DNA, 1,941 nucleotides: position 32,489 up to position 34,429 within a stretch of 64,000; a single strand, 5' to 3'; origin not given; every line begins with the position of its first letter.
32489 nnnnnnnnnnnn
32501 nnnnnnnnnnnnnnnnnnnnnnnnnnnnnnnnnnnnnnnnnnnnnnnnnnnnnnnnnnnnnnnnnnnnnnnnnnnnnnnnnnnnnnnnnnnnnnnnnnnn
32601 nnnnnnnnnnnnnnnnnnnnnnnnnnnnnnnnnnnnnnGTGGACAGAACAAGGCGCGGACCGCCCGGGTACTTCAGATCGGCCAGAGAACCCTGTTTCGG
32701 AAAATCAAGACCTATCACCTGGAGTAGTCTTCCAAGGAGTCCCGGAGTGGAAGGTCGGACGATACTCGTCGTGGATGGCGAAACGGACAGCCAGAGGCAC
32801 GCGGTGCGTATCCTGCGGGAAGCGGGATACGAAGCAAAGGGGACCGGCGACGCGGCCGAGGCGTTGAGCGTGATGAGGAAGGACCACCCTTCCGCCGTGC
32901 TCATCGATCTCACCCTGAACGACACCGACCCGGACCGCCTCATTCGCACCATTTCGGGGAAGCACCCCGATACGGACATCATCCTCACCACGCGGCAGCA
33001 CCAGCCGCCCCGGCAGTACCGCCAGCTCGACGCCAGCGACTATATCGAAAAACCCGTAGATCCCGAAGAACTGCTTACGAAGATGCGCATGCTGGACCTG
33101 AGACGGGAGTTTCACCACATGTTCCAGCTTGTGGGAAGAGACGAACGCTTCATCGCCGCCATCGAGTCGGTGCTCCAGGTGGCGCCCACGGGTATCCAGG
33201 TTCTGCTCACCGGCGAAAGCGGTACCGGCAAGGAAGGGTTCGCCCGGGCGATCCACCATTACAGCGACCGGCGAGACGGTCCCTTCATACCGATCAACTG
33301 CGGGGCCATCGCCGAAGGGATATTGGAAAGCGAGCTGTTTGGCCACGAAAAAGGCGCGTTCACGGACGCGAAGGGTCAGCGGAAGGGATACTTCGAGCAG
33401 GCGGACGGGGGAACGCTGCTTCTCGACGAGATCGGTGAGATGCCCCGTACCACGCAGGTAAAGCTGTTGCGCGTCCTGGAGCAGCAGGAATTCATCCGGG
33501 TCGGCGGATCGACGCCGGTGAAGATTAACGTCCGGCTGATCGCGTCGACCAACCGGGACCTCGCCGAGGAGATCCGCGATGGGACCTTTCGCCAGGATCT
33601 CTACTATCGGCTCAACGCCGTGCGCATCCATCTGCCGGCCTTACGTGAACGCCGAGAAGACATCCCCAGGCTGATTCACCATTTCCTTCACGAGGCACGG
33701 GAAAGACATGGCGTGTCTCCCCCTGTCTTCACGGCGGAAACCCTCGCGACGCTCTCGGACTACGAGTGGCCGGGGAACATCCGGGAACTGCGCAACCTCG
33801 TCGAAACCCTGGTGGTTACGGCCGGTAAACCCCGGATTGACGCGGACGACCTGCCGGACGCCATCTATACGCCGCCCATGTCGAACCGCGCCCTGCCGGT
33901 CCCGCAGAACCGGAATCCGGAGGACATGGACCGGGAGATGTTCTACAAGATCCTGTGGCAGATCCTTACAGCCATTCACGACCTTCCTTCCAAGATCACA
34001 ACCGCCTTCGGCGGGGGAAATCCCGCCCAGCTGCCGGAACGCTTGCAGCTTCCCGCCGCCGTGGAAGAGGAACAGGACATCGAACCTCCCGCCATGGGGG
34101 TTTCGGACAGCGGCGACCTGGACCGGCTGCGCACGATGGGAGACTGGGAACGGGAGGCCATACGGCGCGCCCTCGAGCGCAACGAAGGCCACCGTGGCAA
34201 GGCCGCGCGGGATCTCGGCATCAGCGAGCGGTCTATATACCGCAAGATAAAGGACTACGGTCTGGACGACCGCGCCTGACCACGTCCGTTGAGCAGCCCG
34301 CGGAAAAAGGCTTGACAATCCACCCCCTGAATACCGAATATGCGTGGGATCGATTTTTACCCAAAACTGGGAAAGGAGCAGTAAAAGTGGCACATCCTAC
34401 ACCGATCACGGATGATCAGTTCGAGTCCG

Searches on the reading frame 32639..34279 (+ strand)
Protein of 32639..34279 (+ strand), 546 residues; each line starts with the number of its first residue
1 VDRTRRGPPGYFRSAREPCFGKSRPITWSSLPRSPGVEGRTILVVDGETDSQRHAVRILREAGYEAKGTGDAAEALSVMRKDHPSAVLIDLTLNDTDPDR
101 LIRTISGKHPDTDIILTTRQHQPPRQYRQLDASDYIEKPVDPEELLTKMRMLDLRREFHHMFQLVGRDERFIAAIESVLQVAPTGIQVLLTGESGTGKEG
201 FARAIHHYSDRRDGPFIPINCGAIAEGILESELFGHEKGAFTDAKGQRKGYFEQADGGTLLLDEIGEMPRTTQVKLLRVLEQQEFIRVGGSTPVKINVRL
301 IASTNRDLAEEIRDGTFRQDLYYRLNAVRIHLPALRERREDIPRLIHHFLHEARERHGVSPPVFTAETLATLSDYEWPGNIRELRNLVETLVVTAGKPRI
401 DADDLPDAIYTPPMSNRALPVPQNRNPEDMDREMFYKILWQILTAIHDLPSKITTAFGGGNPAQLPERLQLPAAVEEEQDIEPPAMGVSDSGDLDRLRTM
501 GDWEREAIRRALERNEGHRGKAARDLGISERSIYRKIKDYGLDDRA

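Call 3: search_protein_families(library=pfam, proteins=[window:32639-34279:+])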
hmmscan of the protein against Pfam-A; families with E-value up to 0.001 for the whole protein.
window:32639-34279:+ (546 aa): 12 families
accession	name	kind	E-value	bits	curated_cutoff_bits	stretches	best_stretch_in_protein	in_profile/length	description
PF00158.32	Sigma54_activat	-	1.8e-68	229.9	20.2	1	164-331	1-168/168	Sigma-54 interaction domain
PF25601.1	AAA_lid_14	-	5.3e-25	87.5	27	1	336-411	1-76/87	AAA+ ATPase lid domain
PF14532.12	Sigma54_activ_2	-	1.8e-19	70.8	25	1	177-335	13-138/138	Sigma-54 interaction domain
PF00072.30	Response_reg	-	1.1e-15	58.1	30.2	1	42-149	1-110/111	Response regulator receiver domain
PF02954.25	HTH_8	-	3.9e-11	42.9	22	1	502-540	4-42/42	Bacterial regulatory protein, Fis family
PF07728.20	AAA_5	-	4.7e-07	30.3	22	1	188-306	2-123/139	AAA domain (dynein-related subfamily)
PF18024.7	HTH_50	-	2.6e-05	24.3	27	1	502-542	10-49/50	Helix-turn-helix domain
PF07724.20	AAA_2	-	0.00021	21.8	27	1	186-313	4-132/166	AAA domain (Cdc48 subfamily)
PF13191.12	AAA_16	-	0.00022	22.2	32.6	1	163-240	1-85/167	AAA ATPase domain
PF00004.35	AAA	-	0.00033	21.5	21.2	1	188-310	1-112/131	ATPase family associated with various cellular activities (AAA)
PF20161.5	VpsR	-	0.00035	20.7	23.7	1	39-146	10-117/121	VpsR domain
PF00493.29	MCM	-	0.00054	19.6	23.3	0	185-285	57-150/224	MCM P-loop domain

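Call 15: find_homologous_proteins(query=window:32747-34279:+, max_evalue=1e-20)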
Query window:32747-34279:+ (510 aa): 8000 proteins with E <= 1e-20 among 8000 candidates; the best 120 are listed.
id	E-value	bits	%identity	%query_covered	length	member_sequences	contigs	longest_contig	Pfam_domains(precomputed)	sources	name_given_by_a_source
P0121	0.0e+0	1096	95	100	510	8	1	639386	PF00158.33,PF25601.2,PF02954.26,PF14532.13,PF07728.21,PF00072.31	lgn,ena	-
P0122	0.0e+0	1067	93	100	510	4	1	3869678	PF00158.33,PF25601.2,PF02954.26,PF00493.30,PF14532.13,PF07728.21,PF00072.31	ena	-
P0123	2.1e-288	975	82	100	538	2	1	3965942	PF00158.33,PF25601.2,PF02954.26,PF14532.13,PF07728.21,PF00072.31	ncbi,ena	-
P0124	3.3e-288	975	84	100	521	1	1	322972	PF00158.33,PF25601.2,PF02954.26,PF14532.13,PF07728.21,PF00072.31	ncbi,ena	-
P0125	3.1e-285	965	81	100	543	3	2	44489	PF00158.33,PF25601.2,PF02954.26,PF14532.13,PF07728.21,PF00072.31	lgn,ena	-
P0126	3.5e-285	965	81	100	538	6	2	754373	PF00158.33,PF25601.2,PF02954.26,PF14532.13,PF07728.21,PF00072.31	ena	-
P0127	8.0e-285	963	81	100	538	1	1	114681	PF00158.33,PF25601.2,PF02954.26,PF14532.13,PF07728.21,PF00072.31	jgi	-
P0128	4.7e-283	958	83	100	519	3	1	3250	PF00158.33,PF25601.2,PF02954.26,PF18024.8,PF14532.13,PF07728.21,PF00072.31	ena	-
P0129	2.2e-282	955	83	100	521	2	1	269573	PF00158.33,PF25601.2,PF02954.26,PF14532.13,PF07728.21,PF00072.31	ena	-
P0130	1.0e-281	953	81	100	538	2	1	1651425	PF00158.33,PF25601.2,PF02954.26,PF14532.13,PF07728.21,PF00072.31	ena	-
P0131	3.4e-281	951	81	100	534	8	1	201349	PF00158.33,PF25601.2,PF02954.26,PF14532.13,PF07728.21,PF00072.31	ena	-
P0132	8.7e-281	950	82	100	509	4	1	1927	PF00158.33,PF25601.2,PF02954.26,PF14532.13,PF07728.21,PF00072.31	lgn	-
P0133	1.4e-279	946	81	100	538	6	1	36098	PF00158.33,PF25601.2,PF02954.26,PF14532.13,PF07728.21,PF00072.31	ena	-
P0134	6.0e-279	944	81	100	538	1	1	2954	PF00158.33,PF25601.2,PF02954.26,PF14532.13,PF07728.21,PF00072.31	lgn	-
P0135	1.3e-273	926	81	100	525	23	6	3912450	PF00158.33,PF25601.2,PF02954.26,PF14532.13,PF07728.21,PF00072.31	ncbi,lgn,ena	-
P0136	1.2e-268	910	77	100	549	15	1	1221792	PF00158.33,PF25601.2,PF02954.26,PF18024.8,PF14532.13,PF07728.21,PF00072.31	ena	-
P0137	1.5e-268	910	80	100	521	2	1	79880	PF00158.33,PF25601.2,PF02954.26,PF18024.8,PF14532.13,PF07728.21,PF00072.31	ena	-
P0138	4.8e-268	908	76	100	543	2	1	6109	PF00158.33,PF25601.2,PF02954.26,PF14532.13,PF07728.21,PF00072.31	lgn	-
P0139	1.7e-265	900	77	100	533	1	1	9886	PF00158.33,PF25601.2,PF02954.26,PF14532.13,PF07728.21,PF00072.31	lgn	-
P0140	2.6e-264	896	79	100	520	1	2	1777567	PF00158.33,PF25601.2,PF02954.26,PF14532.13,PF07728.21,PF00072.31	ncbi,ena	-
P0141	5.1e-262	888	76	100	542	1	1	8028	PF00158.33,PF25601.2,PF02954.26,PF14532.13,PF07728.21,PF00072.31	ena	-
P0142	1.2e-261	887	75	100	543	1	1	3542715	PF00158.33,PF25601.2,PF02954.26,PF14532.13,PF07728.21,PF00072.31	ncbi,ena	-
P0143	2.6e-261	886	74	100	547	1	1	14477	PF00158.33,PF25601.2,PF02954.26,PF14532.13,PF07728.21,PF00072.31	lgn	-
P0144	4.6e-260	882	76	100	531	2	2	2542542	PF00158.33,PF25601.2,PF02954.26,PF14532.13,PF07728.21,PF00072.31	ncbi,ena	-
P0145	1.3e-259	880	74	100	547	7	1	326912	PF00158.33,PF25601.2,PF02954.26,PF14532.13,PF07728.21,PF00072.31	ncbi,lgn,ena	-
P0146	1.7e-259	880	74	100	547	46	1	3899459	PF00158.33,PF25601.2,PF02954.26,PF14532.13,PF07728.21,PF00072.31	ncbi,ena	-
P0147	4.0e-259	879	73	100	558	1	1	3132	PF00158.33,PF25601.2,PF02954.26,PF14532.13,PF07728.21,PF00072.31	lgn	-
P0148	4.3e-259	879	75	100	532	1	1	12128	PF00158.33,PF25601.2,PF02954.26,PF14532.13,PF07728.21,PF00072.31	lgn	-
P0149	8.5e-258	874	77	100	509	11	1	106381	PF00158.33,PF25601.2,PF02954.26,PF14532.13,PF07728.21,PF00072.31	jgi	-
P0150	1.4e-257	874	73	100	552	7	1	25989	PF00158.33,PF25601.2,PF02954.26,PF14532.13,PF07728.21,PF00072.31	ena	-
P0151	7.7e-257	871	73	100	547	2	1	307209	PF00158.33,PF25601.2,PF02954.26,PF14532.13,PF07728.21,PF00072.31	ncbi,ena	-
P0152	1.1e-235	801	78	91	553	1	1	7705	PF00158.33,PF25601.2,PF14532.13,PF07728.21,PF00072.31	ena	-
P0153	1.4e-213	728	64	99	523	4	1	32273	PF00158.33,PF25601.2,PF02954.26,PF00493.30,PF00004.36,PF14532.13,PF07728.21,PF00072.31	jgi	jgi:DNA-binding NtrC family response regulator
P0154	1.4e-212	725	64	99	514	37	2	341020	PF00158.33,PF25601.2,PF02954.26,PF14532.13,PF07728.21,PF00072.31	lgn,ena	-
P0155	1.0e-188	646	58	98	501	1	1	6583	PF00158.33,PF25601.2,PF02954.26,PF18024.8,PF14532.13,PF07728.21,PF00072.31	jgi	jgi:DNA-binding NtrC family response regulator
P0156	1.3e-186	639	57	99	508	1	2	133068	PF00158.33,PF25601.2,PF02954.26,PF00004.36,PF14532.13,PF07728.21,PF00072.31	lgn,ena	-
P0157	7.1e-186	637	58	99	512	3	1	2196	PF00158.33,PF25601.2,PF02954.26,PF00004.36,PF14532.13,PF07728.21,PF00072.31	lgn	-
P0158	2.5e-185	635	57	100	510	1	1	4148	PF00158.33,PF25601.2,PF02954.26,PF14532.13,PF07728.21,PF00072.31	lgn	-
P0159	3.9e-185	635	57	100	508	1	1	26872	PF00158.33,PF25601.2,PF02954.26,PF18024.8,PF00004.36,PF14532.13,PF07728.21,PF00072.31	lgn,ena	-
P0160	1.1e-176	607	86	61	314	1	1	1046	PF00158.33,PF25601.2,PF14532.13,PF07728.21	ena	-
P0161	5.0e-174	598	54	100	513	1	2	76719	PF00158.33,PF25601.2,PF02954.26,PF14532.13,PF07728.21,PF00072.31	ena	-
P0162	7.3e-164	564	54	100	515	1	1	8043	PF00158.33,PF25601.2,PF02954.26,PF18024.8,PF00493.30,PF00004.36,PF14532.13,PF07728.21,PF00072.31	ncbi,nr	ncbi:MAG: sigma-54-dependent Fis family transcriptional regulator [Candidatus Latescibacteria bacter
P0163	2.2e-163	563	51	99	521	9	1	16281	PF00158.33,PF25601.2,PF02954.26,PF14532.13,PF07728.21,PF00072.31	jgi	-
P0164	6.9e-157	541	50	98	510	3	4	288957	PF00158.33,PF25601.2,PF02954.26,PF00493.30,PF14532.13,PF07728.21,PF00072.31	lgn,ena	-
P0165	5.4e-153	529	69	63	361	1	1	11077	PF00158.33,PF25601.2,PF02954.26,PF18024.8,PF14532.13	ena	-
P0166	7.1e-129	449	72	55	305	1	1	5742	PF00158.33,PF25601.2,PF02954.26,PF18024.8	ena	-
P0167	3.0e-123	430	56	70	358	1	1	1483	PF00158.33,PF25601.2,PF02954.26,PF14532.13,PF07728.21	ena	-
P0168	4.6e-110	387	45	95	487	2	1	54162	PF00158.33,PF25601.2,PF02954.26,PF14532.13,PF07728.21,PF00072.31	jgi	jgi:DNA-binding NtrC family response regulator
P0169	1.1e-108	382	45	95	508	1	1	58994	PF00158.33,PF25601.2,PF02954.26,PF14532.13,PF07728.21,PF00072.31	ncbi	ncbi:MAG: sigma-54 dependent transcriptional regulator [Candidatus Eisenbacteria bacterium]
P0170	1.4e-108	382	43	95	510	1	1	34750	PF00158.33,PF25601.2,PF02954.26,PF14532.13,PF07728.21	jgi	-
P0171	1.5e-108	382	42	98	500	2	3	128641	PF00158.33,PF07724.21,PF25601.2,PF02954.26,PF18024.8,PF14532.13,PF07728.21,PF01078.28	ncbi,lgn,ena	-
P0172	2.6e-108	381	40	99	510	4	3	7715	PF00158.33,PF25601.2,PF02954.26,PF14532.13,PF07728.21,PF00072.31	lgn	-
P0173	4.1e-108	381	42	93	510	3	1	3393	PF00158.33,PF25601.2,PF02954.26,PF18024.8,PF14532.13,PF07728.21,PF00072.31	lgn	-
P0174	5.3e-108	380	44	95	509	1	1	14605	PF00158.33,PF25601.2,PF02954.26,PF18024.8,PF14532.13,PF07728.21,PF00072.31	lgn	-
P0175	5.8e-108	380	44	95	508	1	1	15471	PF00158.33,PF25601.2,PF02954.26,PF14532.13,PF07728.21,PF00072.31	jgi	jgi:DNA-binding NtrC family response regulator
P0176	3.9e-107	377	43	99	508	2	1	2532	PF00158.33,PF25601.2,PF02954.26,PF14532.13,PF07728.21,PF00072.31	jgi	jgi:DNA-binding NtrC family response regulator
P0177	6.8e-107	376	47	81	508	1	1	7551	PF00158.33,PF25601.2,PF02954.26,PF14532.13,PF07728.21,PF00072.31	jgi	jgi:DNA-binding NtrC family response regulator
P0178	9.5e-107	376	42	99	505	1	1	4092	PF00158.33,PF25601.2,PF02954.26,PF14532.13,PF07728.21,PF00072.31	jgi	jgi:DNA-binding NtrC family response regulator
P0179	1.1e-106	376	40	99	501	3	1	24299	PF00158.33,PF07724.21,PF25601.2,PF02954.26,PF18024.8,PF14532.13,PF07728.21,PF00072.31,PF01078.28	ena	-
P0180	2.1e-106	375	42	98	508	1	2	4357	PF00158.33,PF25601.2,PF02954.26,PF14532.13,PF07728.21,PF00072.31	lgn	-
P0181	9.8e-106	373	43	98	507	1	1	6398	PF00158.33,PF25601.2,PF02954.26,PF14532.13,PF07728.21,PF00072.31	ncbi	-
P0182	1.2e-105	372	43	95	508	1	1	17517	PF00158.33,PF25601.2,PF02954.26,PF14532.13,PF07728.21,PF00072.31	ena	-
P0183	1.3e-105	372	43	99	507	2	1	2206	PF00158.33,PF25601.2,PF02954.26,PF14532.13,PF07728.21,PF00072.31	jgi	jgi:DNA-binding NtrC family response regulator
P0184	1.4e-105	372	42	98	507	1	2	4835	PF00158.33,PF25601.2,PF02954.26,PF14532.13,PF07728.21,PF00072.31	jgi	jgi:DNA-binding NtrC family response regulator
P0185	3.2e-105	371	44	91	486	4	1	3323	PF00158.33,PF25601.2,PF02954.26,PF14532.13,PF07728.21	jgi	jgi:DNA-binding NtrC family response regulator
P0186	4.9e-105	370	48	81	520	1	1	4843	PF00158.33,PF25601.2,PF02954.26,PF14532.13,PF07728.21,PF00072.31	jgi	jgi:DNA-binding NtrC family response regulator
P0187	1.4e-104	369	44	91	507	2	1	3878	PF00158.33,PF25601.2,PF02954.26,PF18024.8,PF14532.13,PF07728.21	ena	-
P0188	1.4e-104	369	41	100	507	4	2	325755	PF00158.33,PF25601.2,PF02954.26,PF14532.13,PF07728.21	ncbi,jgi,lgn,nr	ncbi:MAG: sigma-54 dependent transcriptional regulator [Gemmatimonadota bacterium]|jgi:two-component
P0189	1.7e-104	369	43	95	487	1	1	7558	PF00158.33,PF25601.2,PF02954.26,PF14532.13,PF07728.21,PF00072.31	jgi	jgi:DNA-binding NtrC family response regulator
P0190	2.0e-104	368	44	91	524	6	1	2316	PF00158.33,PF25601.2,PF02954.26,PF14532.13,PF07728.21,PF00072.31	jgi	-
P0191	5.7e-104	367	49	77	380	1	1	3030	PF00158.33,PF07724.21,PF25601.2,PF02954.26,PF18024.8,PF14532.13,PF07728.21,PF01078.28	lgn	-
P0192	1.0e-103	366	44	93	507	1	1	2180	PF00158.33,PF25601.2,PF02954.26,PF18024.8,PF14532.13,PF07728.21,PF00072.31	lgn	-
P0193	1.3e-103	366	39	98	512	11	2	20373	PF00158.33,PF07724.21,PF25601.2,PF02954.26,PF00004.36,PF14532.13,PF07728.21,PF00072.31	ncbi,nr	ncbi:MAG: sigma-54-dependent Fis family transcriptional regulator [Candidatus Latescibacterota bacte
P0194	1.3e-103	366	41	98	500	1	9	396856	PF00158.33,PF07724.21,PF25601.2,PF02954.26,PF18024.8,PF14532.13,PF07728.21,PF01078.28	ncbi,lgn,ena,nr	ncbi:sigma-54-dependent Fis family transcriptional regulator [bacterium]|nr:sigma-54-dependent Fis f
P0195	2.0e-103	365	41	100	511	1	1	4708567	PF00158.33,PF25601.2,PF02954.26,PF14532.13,PF07728.21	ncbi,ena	-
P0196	2.0e-103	365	42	98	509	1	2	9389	PF00158.33,PF25601.2,PF02954.26,PF14532.13,PF07728.21,PF00072.31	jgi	jgi:DNA-binding NtrC family response regulator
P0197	2.0e-103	365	48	76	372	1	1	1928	PF00158.33,PF07724.21,PF25601.2,PF02954.26,PF18024.8,PF00493.30,PF00004.36,PF14532.13,PF07728.21,PF01078.28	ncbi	-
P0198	2.3e-103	365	41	98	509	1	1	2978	PF00158.33,PF25601.2,PF02954.26,PF14532.13,PF07728.21,PF00072.31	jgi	jgi:DNA-binding NtrC family response regulator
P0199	5.1e-103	364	50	75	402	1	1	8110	PF00158.33,PF07724.21,PF25601.2,PF02954.26,PF18024.8,PF14532.13,PF07728.21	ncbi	-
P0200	8.1e-103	363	47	76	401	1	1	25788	PF00158.33,PF25601.2,PF02954.26,PF14532.13,PF07728.21,PF13191.13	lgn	-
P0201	1.3e-102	362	49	76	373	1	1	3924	PF00158.33,PF07724.21,PF25601.2,PF02954.26,PF18024.8,PF14532.13,PF07728.21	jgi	-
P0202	1.4e-102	362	44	93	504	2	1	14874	PF00158.33,PF25601.2,PF02954.26,PF14532.13,PF07728.21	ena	-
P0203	1.7e-102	362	43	93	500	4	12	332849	PF00158.33,PF07724.21,PF25601.2,PF02954.26,PF18024.8,PF14532.13,PF07728.21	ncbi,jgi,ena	-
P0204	1.8e-102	362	41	98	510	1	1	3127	PF00158.33,PF25601.2,PF02954.26,PF14532.13,PF07728.21,PF00072.31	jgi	jgi:DNA-binding NtrC family response regulator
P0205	1.8e-102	362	44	93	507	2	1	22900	PF00158.33,PF25601.2,PF02954.26,PF14532.13,PF07728.21,PF00072.31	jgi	-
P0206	2.3e-102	362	48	75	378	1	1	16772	PF00158.33,PF25601.2,PF02954.26,PF18024.8,PF14532.13,PF07728.21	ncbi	-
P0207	6.0e-102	360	49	75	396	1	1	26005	PF00158.33,PF07724.21,PF25601.2,PF02954.26,PF18024.8,PF00004.36,PF14532.13,PF07728.21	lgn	-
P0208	7.5e-102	360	43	98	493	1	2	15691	PF00158.33,PF25601.2,PF02954.26,PF18024.8,PF14532.13,PF07728.21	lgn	-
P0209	9.3e-102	360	40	98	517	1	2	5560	PF00158.33,PF25601.2,PF02954.26,PF14532.13,PF07728.21,PF00072.31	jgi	jgi:DNA-binding NtrC family response regulator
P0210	9.5e-102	360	42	98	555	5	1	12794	PF00158.33,PF25601.2,PF02954.26,PF14532.13,PF07728.21,PF00072.31,PF01078.28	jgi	jgi:DNA-binding NtrC family response regulator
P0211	1.0e-101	359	50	74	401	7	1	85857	PF00158.33,PF07724.21,PF25601.2,PF02954.26,PF14532.13,PF07728.21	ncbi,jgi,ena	-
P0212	1.7e-101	359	50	75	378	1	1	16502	PF00158.33,PF25601.2,PF02954.26,PF14532.13,PF07728.21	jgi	-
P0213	3.3e-101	358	48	75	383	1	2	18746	PF00158.33,PF07724.21,PF25601.2,PF02954.26,PF18024.8,PF14532.13,PF07728.21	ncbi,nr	ncbi:sigma-54-dependent Fis family transcriptional regulator [candidate division KSB1 bacterium]|nr:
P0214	3.4e-101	358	48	75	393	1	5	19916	PF00158.33,PF07724.21,PF25601.2,PF02954.26,PF18024.8,PF14532.13,PF07728.21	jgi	jgi:transcriptional regulator with PAS, ATPase and Fis domain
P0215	5.0e-101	357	42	98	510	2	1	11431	PF00158.33,PF25601.2,PF02954.26,PF14532.13,PF07728.21,PF00072.31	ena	-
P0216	5.7e-101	357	42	99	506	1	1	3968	PF00158.33,PF25601.2,PF02954.26,PF14532.13,PF07728.21,PF00072.31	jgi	jgi:DNA-binding NtrC family response regulator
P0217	7.6e-101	357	43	90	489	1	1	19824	PF00158.33,PF13384.13,PF25601.2,PF02954.26,PF13518.13,PF14532.13,PF07728.21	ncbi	-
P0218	8.1e-101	356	43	90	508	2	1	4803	PF00158.33,PF25601.2,PF02954.26,PF14532.13,PF07728.21,PF00072.31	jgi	jgi:DNA-binding NtrC family response regulator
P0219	9.2e-101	356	48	75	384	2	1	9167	PF00158.33,PF07724.21,PF25601.2,PF02954.26,PF18024.8,PF14532.13,PF07728.21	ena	-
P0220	1.2e-100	356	42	98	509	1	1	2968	PF00158.33,PF25601.2,PF02954.26,PF14532.13,PF07728.21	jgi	jgi:DNA-binding NtrC family response regulator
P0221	1.2e-100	356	42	98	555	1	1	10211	PF00158.33,PF25601.2,PF02954.26,PF14532.13,PF07728.21,PF00072.31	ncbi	-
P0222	1.3e-100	356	44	93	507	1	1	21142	PF00158.33,PF25601.2,PF02954.26,PF14532.13,PF07728.21,PF00072.31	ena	-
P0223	1.4e-100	356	46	80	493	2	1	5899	PF00158.33,PF25601.2,PF02954.26,PF00004.36,PF14532.13,PF07728.21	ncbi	-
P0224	1.4e-100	356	40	98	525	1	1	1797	PF00158.33,PF25601.2,PF02954.26,PF00004.36,PF14532.13,PF07728.21,PF00072.31,PF01078.28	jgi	jgi:DNA-binding NtrC family response regulator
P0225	1.4e-100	356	48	75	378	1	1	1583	PF00158.33,PF25601.2,PF02954.26,PF18024.8,PF14532.13,PF07728.21,PF01078.28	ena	-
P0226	1.4e-100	356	43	96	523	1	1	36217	PF00158.33,PF25601.2,PF02954.26,PF00004.36,PF14532.13,PF07728.21,PF00072.31,PF01078.28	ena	-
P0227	2.3e-100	355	50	75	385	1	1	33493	PF00158.33,PF07724.21,PF25601.2,PF02954.26,PF18024.8,PF14532.13,PF07728.21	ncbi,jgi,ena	-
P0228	2.6e-100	355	41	94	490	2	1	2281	PF00158.33,PF13384.13,PF25601.2,PF02954.26,PF13518.13,PF14532.13,PF07728.21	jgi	jgi:DNA-binding NtrC family response regulator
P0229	2.9e-100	355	43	92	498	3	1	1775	PF00158.33,PF07724.21,PF25601.2,PF02954.26,PF00004.36,PF14532.13,PF07728.21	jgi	-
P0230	3.1e-100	355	45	81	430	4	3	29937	PF00158.33,PF25601.2,PF02954.26,PF18024.8,PF14532.13,PF07728.21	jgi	jgi:DNA-binding NtrC family response regulator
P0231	3.5e-100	354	48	76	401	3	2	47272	PF00158.33,PF07724.21,PF25601.2,PF02954.26,PF14532.13,PF07728.21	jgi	jgi:DNA-binding NtrC family response regulator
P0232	4.3e-100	354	43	93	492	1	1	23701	PF00158.33,PF13384.13,PF25601.2,PF02954.26,PF13518.13,PF14532.13,PF07728.21,PF13556.13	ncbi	-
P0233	4.5e-100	354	48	74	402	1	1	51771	PF00158.33,PF07724.21,PF25601.2,PF02954.26,PF14532.13,PF07728.21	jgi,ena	-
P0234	4.5e-100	354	41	98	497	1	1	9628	PF00158.33,PF07724.21,PF25601.2,PF02954.26,PF00004.36,PF14532.13,PF07728.21,PF00072.31,PF01078.28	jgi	jgi:DNA-binding NtrC family response regulator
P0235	5.0e-100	354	49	75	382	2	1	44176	PF00158.33,PF25601.2,PF02954.26,PF18024.8,PF00493.30,PF14532.13,PF07728.21,PF01078.28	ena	-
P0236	6.4e-100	353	49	74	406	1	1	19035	PF00158.33,PF07724.21,PF25601.2,PF02954.26,PF14532.13,PF07728.21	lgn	-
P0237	6.5e-100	353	49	74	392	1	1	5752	PF00158.33,PF25601.2,PF02954.26,PF14532.13,PF07728.21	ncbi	-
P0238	9.8e-100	353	41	93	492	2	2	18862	PF00158.33,PF07724.21,PF25601.2,PF02954.26,PF18024.8,PF14532.13,PF07728.21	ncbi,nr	ncbi:MAG: sigma-54 dependent transcriptional regulator [Candidatus Krumholzibacteria bacterium]|nr:s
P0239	1.4e-99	352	47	76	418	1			PF00158.33,PF07724.21,PF25601.2,PF02954.26,PF18024.8,PF00004.36,PF14532.13,PF07728.21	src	-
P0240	1.5e-99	352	48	75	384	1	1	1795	PF00158.33,PF07724.21,PF25601.2,PF02954.26,PF18024.8,PF14532.13,PF07728.21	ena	-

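Call 31: find_encoding_contigs(protein=P0154, flank=10000, max_places=1)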
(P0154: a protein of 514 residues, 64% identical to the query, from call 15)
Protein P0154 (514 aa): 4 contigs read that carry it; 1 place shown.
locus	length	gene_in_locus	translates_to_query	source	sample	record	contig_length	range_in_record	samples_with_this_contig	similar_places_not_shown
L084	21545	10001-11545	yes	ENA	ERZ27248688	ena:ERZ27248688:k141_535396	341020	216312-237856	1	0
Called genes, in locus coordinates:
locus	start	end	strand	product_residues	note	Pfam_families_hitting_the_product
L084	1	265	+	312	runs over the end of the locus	-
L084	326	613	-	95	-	-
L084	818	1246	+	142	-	PF04542:Sigma70_r2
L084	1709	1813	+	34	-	-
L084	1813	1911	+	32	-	-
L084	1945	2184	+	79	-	-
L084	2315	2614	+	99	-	-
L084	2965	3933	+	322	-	PF03069:FmdA_AmdA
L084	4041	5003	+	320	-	PF05448:AXE1, PF12146:Hydrolase_4 (faint), PF02129:Peptidase_S15 (faint), PF00326:Peptidase_S9 (weak)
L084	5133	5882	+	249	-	PF00106:adh_short, PF08659:KR, PF13561:adh_short_C2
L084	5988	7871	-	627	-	PF20581:DUF6785, PF20580:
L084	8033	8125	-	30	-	-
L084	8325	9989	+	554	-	PF00072:Response_reg, PF00158:Sigma54_activat, PF14532:Sigma54_activ_2, PF07728:AAA_5, PF25601:AAA_lid_14, PF02954:HTH_8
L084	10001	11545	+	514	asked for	PF00072:Response_reg, PF00158:Sigma54_activat, PF14532:Sigma54_activ_2, PF07728:AAA_5 (weak), PF25601:AAA_lid_14, PF02954:HTH_8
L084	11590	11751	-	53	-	-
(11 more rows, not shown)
